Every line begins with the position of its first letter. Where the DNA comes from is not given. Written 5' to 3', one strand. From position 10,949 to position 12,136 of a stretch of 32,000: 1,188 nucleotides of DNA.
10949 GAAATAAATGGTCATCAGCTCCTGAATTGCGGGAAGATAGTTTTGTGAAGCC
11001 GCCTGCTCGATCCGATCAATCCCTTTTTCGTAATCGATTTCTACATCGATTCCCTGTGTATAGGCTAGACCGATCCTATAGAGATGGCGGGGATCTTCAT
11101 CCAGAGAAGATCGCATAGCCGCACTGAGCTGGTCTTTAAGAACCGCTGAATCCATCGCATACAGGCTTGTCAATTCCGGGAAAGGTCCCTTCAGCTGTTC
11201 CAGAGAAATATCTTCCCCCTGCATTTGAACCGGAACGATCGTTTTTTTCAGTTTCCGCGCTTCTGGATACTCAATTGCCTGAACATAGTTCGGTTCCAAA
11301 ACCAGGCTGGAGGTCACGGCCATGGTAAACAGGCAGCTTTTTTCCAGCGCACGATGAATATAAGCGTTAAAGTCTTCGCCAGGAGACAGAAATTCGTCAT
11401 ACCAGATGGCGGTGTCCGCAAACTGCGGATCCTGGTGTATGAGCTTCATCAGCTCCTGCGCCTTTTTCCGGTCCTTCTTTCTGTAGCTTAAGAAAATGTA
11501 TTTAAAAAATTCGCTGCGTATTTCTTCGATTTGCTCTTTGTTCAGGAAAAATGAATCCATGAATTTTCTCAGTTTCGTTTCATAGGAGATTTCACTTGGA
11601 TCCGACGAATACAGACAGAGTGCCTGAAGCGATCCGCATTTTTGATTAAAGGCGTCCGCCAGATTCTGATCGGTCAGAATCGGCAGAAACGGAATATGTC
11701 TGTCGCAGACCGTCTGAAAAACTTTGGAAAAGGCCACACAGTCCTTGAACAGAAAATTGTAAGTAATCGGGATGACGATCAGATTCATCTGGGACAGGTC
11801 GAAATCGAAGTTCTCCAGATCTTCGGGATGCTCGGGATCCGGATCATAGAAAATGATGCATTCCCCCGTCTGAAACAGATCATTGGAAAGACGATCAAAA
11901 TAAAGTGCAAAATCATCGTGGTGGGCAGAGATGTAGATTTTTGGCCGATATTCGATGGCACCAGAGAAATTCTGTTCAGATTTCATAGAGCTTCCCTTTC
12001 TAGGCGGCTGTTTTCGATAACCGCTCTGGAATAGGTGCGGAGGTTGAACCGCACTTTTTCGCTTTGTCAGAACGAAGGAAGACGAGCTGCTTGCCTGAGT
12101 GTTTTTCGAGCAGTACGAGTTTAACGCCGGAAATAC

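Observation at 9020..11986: Intact tandem-TIR + Sel1 + 47-mer repeat protein: candidate NTPase-less TIR sensor-effector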

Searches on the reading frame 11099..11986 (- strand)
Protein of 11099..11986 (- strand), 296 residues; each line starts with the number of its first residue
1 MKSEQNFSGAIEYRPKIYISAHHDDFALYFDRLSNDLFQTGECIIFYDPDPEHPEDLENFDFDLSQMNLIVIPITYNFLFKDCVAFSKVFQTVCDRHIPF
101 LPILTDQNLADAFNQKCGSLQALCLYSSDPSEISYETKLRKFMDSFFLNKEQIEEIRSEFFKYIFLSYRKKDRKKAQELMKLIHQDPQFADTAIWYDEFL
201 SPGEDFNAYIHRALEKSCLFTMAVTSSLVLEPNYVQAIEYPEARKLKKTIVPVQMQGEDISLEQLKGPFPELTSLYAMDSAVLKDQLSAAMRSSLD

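Call 20: predict_structure(alignment_id=A1)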
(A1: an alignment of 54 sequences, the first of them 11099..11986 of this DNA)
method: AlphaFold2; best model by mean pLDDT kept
length: 296 residues; sequences in the alignment: 54
mean_pLDDT: 90.4   pTM: 0.67
mean pLDDT of the five models: 90.4, 90.1, 89.0, 88.8, 88.5
residues with pLDDT >= 90: 200; 70-90: 88; 50-70: 7; < 50: 1
segments of 3 or more residues with pLDDT < 50: none
pLDDT, mean of each block of 10 residues (from residue 1): 84 89 97 97 93 80 93 98 96 96 97 96 94 96 87 74 89 92 86 78 84 92 95 95 96 93 94 88 86 68
secondary structure, 60 per line:
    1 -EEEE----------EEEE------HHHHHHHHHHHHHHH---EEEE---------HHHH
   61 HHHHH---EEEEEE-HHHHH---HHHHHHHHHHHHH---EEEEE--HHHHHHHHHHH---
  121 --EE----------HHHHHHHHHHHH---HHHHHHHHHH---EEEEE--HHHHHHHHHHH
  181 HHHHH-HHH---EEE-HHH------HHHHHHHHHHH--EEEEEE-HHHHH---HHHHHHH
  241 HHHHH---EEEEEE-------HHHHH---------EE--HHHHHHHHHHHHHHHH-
elements in order: E2-5 E16-19 H26-40 E44-47 H57-65 E69-74 H76-80 H84-96 E100-104 H107-117 H135-146 H150-159 E163-167 H170-185 E193-195 H206-216 E219-224 H226-230 H234-245 E249-254 H262-266 H280-295

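Call 22: fold_search(model_id=the predicted structure, library=pdb)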
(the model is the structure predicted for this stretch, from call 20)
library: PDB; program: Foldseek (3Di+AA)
matches with E <= 10: 1754; with E <= 0.001: 15
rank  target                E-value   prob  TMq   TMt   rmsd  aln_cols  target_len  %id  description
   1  7dfv_B                6.1e-05  1.00  0.33  0.20  14.6       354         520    8  Cryo-EM structure of plant NLR RPP1 tetramer core part (released 2020-12-16)
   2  4dcu                  6.4e-05  1.00  0.33  0.26  15.8       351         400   10  Crystal Structure of B. subtilis EngA in complex with GDP (released 2012-11-14)
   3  6xrs_C                7.7e-05  1.00  0.30  0.24  14.6       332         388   10  Crystal structure of a GTP-binding protein EngA (Der homolog) from Neisseria gonorrhoeae bound to GDP (released 2020-09-23)
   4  9bsl_W                1.1e-04  1.00  0.33  0.25  13.1       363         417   11  45SRbgA particle in complex with RbgA and YphC. Class A (released 2024-12-25)
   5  4dcs                  1.2e-04  1.00  0.33  0.25  15.8       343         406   11  Crystal Structure of B. subtilis EngA in complex with sulfate ion and GDP (released 2012-11-14)
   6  8fz9_B                2.1e-04  1.00  0.30  0.60   5.2       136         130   12  Crystal Structure of Bacillus cereus TIR protein (released 2024-06-19)
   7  7crc_B                2.2e-04  0.99  0.31  0.10  13.9       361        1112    8  Cryo-EM structure of plant NLR RPP1 tetramer in complex with ATR1 (released 2020-12-16)
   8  8wzu_B                3.2e-04  0.97  0.27  0.14  18.2       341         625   13  4-hydroxybutyryl-CoA Synthetase (ADP-forming) from Nitrosopumilus maritimus. (released 2024-06-12)
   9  4c6t_B                5.6e-04  1.00  0.31  0.51   5.7       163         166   10  Crystal structure of the RPS4 and RRS1 TIR domain heterodimer (released 2014-05-28)
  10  4c6t_D                5.9e-04  1.00  0.31  0.53   5.5       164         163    9  Crystal structure of the RPS4 and RRS1 TIR domain heterodimer (released 2014-05-28)
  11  7dfv_A                6.7e-04  0.96  0.30  0.18  16.3       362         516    8  Cryo-EM structure of plant NLR RPP1 tetramer core part (released 2020-12-16)
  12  7crc_A                8.1e-04  0.98  0.33  0.10  16.3       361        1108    8  Cryo-EM structure of plant NLR RPP1 tetramer in complex with ATR1 (released 2020-12-16)
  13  5dn8                  8.1e-04  0.97  0.30  0.23  12.0       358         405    7  1.76 Angstrom Crystal Structure of GTP-binding Protein Der from Coxiella burnetii in Complex with GDP. (released 2015-10-14)
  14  9y43_A                8.1e-04  0.96  0.29  0.14  19.6       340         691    9  3-hydroxypropionyl-CoA Synthetase (ADP-forming) from Nitrosopumilus maritimus. (released 2025-10-01)
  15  9dlg_A                9.7e-04  1.00  0.33  0.60   6.0       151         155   11  CryoEM structure of the TIR domain from human TRAM (released 2025-01-22)
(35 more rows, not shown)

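Call 42: find_related_loci(query=A1, collection=genome_contigs, flank=10000)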
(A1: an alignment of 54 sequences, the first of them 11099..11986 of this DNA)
Query A1 (296 aa) in genome_contigs; peptide patterns used: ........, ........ (x = any residue, [..] = any of these).
597 stretches matched a pattern (row limit reached: there are more); 533 encode a relative of the query (tblastn E <= 1e-3); the best 80 are kept; 79 distinct loci.
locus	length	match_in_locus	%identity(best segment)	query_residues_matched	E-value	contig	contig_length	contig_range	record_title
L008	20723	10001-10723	49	15-255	1e-77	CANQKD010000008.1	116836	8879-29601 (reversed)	MAG: uncultured Clostridia bacterium isolate Lapin-026__bin63 genome assembly, contig: Lapin-026__NODE_125_length_116836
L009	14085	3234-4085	45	15-295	6e-77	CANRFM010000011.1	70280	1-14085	MAG: uncultured Clostridia bacterium isolate Lapin-023__bin53 genome assembly, contig: Lapin-023__NODE_512_length_70280_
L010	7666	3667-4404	47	14-259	3e-73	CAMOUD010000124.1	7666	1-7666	MAG: uncultured Lachnospiraceae bacterium isolate SRR873604_bin.45_metaWRAP_v1.3_MAG genome assembly, contig: NODE_27471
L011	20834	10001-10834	42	14-292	1e-72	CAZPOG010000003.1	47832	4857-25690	MAG TPA_asm: uncultured Ruminococcus sp. isolate SRP278969_co2_684 genome assembly, contig: NODE_436_length_47832_cov_12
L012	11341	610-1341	48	16-259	3e-72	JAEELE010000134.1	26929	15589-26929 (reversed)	MAG: Oscillospiraceae bacterium isolate Tb.RUG.209 k141_11685822_flag=0_multi=17.9937_len=26929, whole genome shotgun se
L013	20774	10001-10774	47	15-274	8e-72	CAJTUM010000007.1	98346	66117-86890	MAG TPA_asm: uncultured Eubacteriales bacterium isolate MGBC109914 genome assembly, contig: MGBC109914.7, whole genome s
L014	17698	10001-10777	49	14-272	2e-71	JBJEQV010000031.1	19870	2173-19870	MAG: Porcipelethomonas sp. isolate LOHA42_bin.032 NODE_1817_length_19870_cov_11.677467, whole genome shotgun sequence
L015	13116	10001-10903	43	1-296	4e-71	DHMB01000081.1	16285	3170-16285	MAG TPA_asm: Clostridiales bacterium UBA4653 UBA4653_contig_17519, whole genome shotgun sequence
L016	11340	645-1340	49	14-245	5e-71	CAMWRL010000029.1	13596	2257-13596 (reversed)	MAG TPA_asm: uncultured Ruminococcus sp. isolate SRR14411275_bin.4_metawrap_v1.3_MAG genome assembly, contig: NODE.71_le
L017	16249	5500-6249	48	16-264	8e-71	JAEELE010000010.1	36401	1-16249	MAG: Oscillospiraceae bacterium isolate Tb.RUG.209 k141_819301_flag=0_multi=21.0000_len=36401, whole genome shotgun sequ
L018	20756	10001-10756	44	8-259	1e-70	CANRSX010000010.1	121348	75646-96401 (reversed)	MAG TPA_asm: uncultured Roseburia sp. isolate SRR15510239_bin.50_metawrap_v1.3_MAG genome assembly, contig: NODE.103_len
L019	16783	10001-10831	42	16-293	1e-70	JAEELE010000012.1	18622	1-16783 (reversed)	MAG: Oscillospiraceae bacterium isolate Tb.RUG.209 k141_1003167_flag=1_multi=19.9897_len=18622, whole genome shotgun seq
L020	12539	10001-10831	43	16-293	5e-72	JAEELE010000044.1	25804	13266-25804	MAG: Oscillospiraceae bacterium isolate Tb.RUG.209 k141_3381182_flag=0_multi=16.0058_len=25804, whole genome shotgun seq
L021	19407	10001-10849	42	14-293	2e-70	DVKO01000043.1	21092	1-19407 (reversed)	MAG TPA_asm: Candidatus Enterenecus avicola isolate 153 ChiHcolR5__C87641_L21092_SRR6323280, whole genome shotgun sequen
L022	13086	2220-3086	43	14-296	4e-70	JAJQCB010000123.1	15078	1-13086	MAG: Clostridiales bacterium isolate C.6_10 NODE_543_length_15078_cov_7.726153, whole genome shotgun sequence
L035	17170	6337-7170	43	14-293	4e-68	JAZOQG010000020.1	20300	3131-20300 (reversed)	MAG: Clostridia bacterium isolate T1900045569_YK20190263.MAGScoT_cleanbin_000010 SGB_7961_k141_3974636, whole genome sho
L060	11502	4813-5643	44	14-292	7e-67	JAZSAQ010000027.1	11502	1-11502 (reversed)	MAG: Lawsonibacter sp. isolate T1900044934_TS20190400.MAGScoT_cleanbin_000024 SGB_3434_k141_2158685, whole genome shotgu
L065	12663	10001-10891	42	2-296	1e-66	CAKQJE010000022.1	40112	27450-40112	MAG: uncultured Clostridia bacterium isolate REFINED_METABAT215_TOP10_CONTIGS_1500_ASSEMBLY_K77_MERGED__Hadza_MoBio_hadz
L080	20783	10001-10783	42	1-259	1e-65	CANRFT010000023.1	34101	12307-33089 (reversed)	MAG: uncultured Oscillospiraceae bacterium isolate Lapin-023__bin23 genome assembly, contig: Lapin-023__NODE_1729_length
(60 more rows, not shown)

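Call 56: search_protein_families(library=padloc, alignment_id=A4, max_evalue=1e-10)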
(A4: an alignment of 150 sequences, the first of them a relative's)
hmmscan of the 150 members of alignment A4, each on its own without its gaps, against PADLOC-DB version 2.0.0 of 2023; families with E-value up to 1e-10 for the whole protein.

A. member 1, L008:8747-9232:- (162 aa): 0 families

B. families by the number of members that match (of 150 scanned): 15 families
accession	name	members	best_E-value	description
PDLC04135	mad3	3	4e-51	mads_3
PDLC04140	mad8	3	9.6e-25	mads_8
PDLC04134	mad2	3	8.7e-24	mads_2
PDLC02980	AriA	2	1.2e-17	-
PDLC02657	DndA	1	4.1e-155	DndA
PDLC02759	SspA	1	1.8e-153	SspA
PDLC04836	PDC-S04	1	1.6e-35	-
PDLC04840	PDC-S04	1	1.8e-34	-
PDLC03963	SoFic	1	1.7e-26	-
PDLC04837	PDC-S04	1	7.8e-26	-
PDLC04839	PDC-S04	1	1.8e-13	-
PDLC02203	MzaA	1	5.7e-13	-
PDLC03014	subtilase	1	7.2e-13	-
PDLC04132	HNH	1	1.6e-11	-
PDLC04164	AriA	1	2.3e-11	-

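Call 57: search_protein_families(library=pfam, alignment_id=A4, max_evalue=0.000001)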
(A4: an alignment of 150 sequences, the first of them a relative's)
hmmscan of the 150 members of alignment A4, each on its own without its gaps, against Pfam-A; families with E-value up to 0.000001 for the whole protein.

A. member 1, L008:8747-9232:- (162 aa): 0 families

B. families by the number of members that match (of 150 scanned): 144 families (the first 25 are shown)
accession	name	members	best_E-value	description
PF00005.33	ABC_tran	3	4.3e-58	ABC transporter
PF13304.12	AAA_21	3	2.8e-17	AAA domain, putative AbiEii toxin, Type IV TA system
PF00149.33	Metallophos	3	1.9e-15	Calcineurin-like phosphoesterase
PF13847.12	Methyltransf_31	3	3.1e-12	Methyltransferase domain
PF08241.18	Methyltransf_11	3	2e-10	Methyltransferase domain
PF00590.25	TP_methylase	2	2.6e-38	Tetrapyrrole (Corrin/Porphyrin) Methylases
PF00248.27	Aldo_ket_red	2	3.4e-36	Aldo/keto reductase family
PF00990.26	GGDEF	2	5.7e-35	Diguanylate cyclase, GGDEF domain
PF00144.29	Beta-lactamase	2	1.2e-28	Beta-lactamase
PF02518.31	HATPase_c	2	3.3e-27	Histidine kinase-, DNA gyrase B-, and HSP90-like ATPase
PF00072.30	Response_reg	2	3.9e-27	Response regulator receiver domain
PF13676.11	TIR_2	2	2.1e-16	TIR domain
PF08011.17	PDDEXK_9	2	9.3e-16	PD-(D/E)XK nuclease superfamily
PF02026.21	RyR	2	1.3e-15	RyR domain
PF00512.31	HisKA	2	1.7e-14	His Kinase A (phospho-acceptor) domain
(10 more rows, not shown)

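Call 63: search_protein_families(library=pfam, proteins=[L014:12957-14927:+, L035:9996-11741:+, L065:4303-6411:+, L060:7614-10106:+, L080:7293-9788:+, L021:13338-14768:+], max_evalue=0.01)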
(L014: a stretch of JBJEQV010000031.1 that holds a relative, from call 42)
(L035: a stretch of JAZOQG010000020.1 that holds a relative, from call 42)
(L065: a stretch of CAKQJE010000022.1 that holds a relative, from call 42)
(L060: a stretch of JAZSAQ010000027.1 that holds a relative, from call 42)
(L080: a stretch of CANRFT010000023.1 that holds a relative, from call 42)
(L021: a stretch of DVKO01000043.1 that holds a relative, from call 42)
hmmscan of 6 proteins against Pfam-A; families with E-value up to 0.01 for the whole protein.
L014:12957-14927:+ (657 aa): 0 families

L035:9996-11741:+ (582 aa): 1 family
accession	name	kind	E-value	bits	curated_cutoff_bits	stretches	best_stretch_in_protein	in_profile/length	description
PF02026.21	RyR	-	0.00014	22.5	27.4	1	526-579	22-75/91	RyR domain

L065:4303-6411:+ (703 aa): 1 family
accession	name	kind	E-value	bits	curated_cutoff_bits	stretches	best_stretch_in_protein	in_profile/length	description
PF02026.21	RyR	-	8.4e-10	39.2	27.4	1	589-640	20-71/91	RyR domain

L060:7614-10106:+ (831 aa): 9 families
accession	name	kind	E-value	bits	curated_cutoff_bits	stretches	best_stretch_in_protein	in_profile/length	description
PF13424.12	TPR_12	-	1.1e-13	51.6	30.1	3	684-738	4-58/77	Tetratricopeptide repeat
PF13676.11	TIR_2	-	1.2e-13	52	28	1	15-127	1-109/122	TIR domain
PF13374.12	TPR_10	-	6.1e-08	32.9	27.5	0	634-654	17-37/42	Tetratricopeptide repeat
PF00931.28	NB-ARC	-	1.5e-05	24.9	23.5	1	194-307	18-138/248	NB-ARC domain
PF13401.12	AAA_22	-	2.3e-05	25.2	27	1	194-294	5-105/130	AAA domain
PF13191.12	AAA_16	-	0.00024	22.1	32.6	1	176-223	2-63/167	AAA ATPase domain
PF01582.25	TIR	-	0.0041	17.4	21.3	1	14-102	3-93/179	TIR domain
PF20703.3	nSTAND1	-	0.0045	17.1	27.1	1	171-283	11-125/379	Novel STAND NTPase 1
PF20720.3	nSTAND3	-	0.0094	16.1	27.2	0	193-238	16-61/155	Novel STAND NTPase 3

L080:7293-9788:+ (832 aa): 14 families
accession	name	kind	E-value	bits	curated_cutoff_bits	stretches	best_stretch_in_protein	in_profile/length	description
PF13424.12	TPR_12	-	1.4e-15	57.6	30.1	2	764-830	9-75/77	Tetratricopeptide repeat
PF13676.11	TIR_2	-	1.1e-14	55.4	28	1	59-156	1-97/122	TIR domain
PF00931.28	NB-ARC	-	1.2e-11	44.8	23.5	1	251-442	19-219/248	NB-ARC domain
PF07719.23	TPR_2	-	7.5e-10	38.6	27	0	764-786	7-29/34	Tetratricopeptide repeat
PF17874.7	TPR_MalT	-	6.2e-08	32.7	45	1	722-821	44-143/336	MalT-like TPR region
PF00515.34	TPR_1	-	4.2e-06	26.8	27.8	0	764-784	7-27/34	Tetratricopeptide repeat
PF13191.12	AAA_16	-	6.7e-06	27.1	32.6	1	232-347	2-147/167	AAA ATPase domain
PF13176.12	TPR_7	-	2.3e-05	24.6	27.9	0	806-828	5-27/36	Tetratricopeptide repeat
PF13181.12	TPR_8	-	4.3e-05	23.8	25.7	0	677-707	3-33/34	Tetratricopeptide repeat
PF13401.12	AAA_22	-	0.00056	20.7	27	1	253-351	8-103/130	AAA domain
PF13428.12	TPR_14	-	0.0009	20.1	23.5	0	724-755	7-38/44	Tetratricopeptide repeat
PF13432.12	TPR_16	-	0.0018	19.1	32.7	0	764-829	3-60/65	Tetratricopeptide repeat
PF13174.12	TPR_6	-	0.0031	18.5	26.3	0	802-829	2-29/33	Tetratricopeptide repeat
PF07721.20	TPR_4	-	0.0066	17.4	27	0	722-740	5-23/26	Tetratricopeptide repeat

L021:13338-14768:+ (477 aa): 1 family
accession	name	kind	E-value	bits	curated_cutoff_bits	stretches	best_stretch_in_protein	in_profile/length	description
PF02026.21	RyR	-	1.5e-05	25.5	27.4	1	411-474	21-79/91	RyR domain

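Call 81: search_protein_representatives(protein=window:11099-11986:-)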
Query: 296 residues. Proteins with E-value up to 0.001 (for the whole library): 2211; up to 1e-10: 1948; up to 1e-30: 1447. The best 150 are listed.
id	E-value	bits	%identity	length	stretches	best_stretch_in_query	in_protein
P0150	1.5e-108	378.8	41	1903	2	14-293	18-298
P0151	4.2e-108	377.3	57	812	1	1-295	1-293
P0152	2.4e-75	269.9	50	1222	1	14-292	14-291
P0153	9.9e-74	264.6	49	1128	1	12-272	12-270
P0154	2.8e-73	263.1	49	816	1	14-272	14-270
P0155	8.6e-71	254.9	46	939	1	12-274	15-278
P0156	7.1e-70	251.9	47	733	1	14-281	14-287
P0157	3.7e-69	249.6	45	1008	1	10-267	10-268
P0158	4.0e-69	249.4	47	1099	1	14-283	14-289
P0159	2.5e-68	246.9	47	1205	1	14-261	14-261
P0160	2.6e-68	246.8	47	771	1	8-275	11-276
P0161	3.3e-68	246.4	47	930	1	13-274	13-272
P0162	2.3e-67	243.7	46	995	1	8-257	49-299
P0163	2.7e-67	243.4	46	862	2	13-286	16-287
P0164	3.2e-67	243.2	48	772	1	14-275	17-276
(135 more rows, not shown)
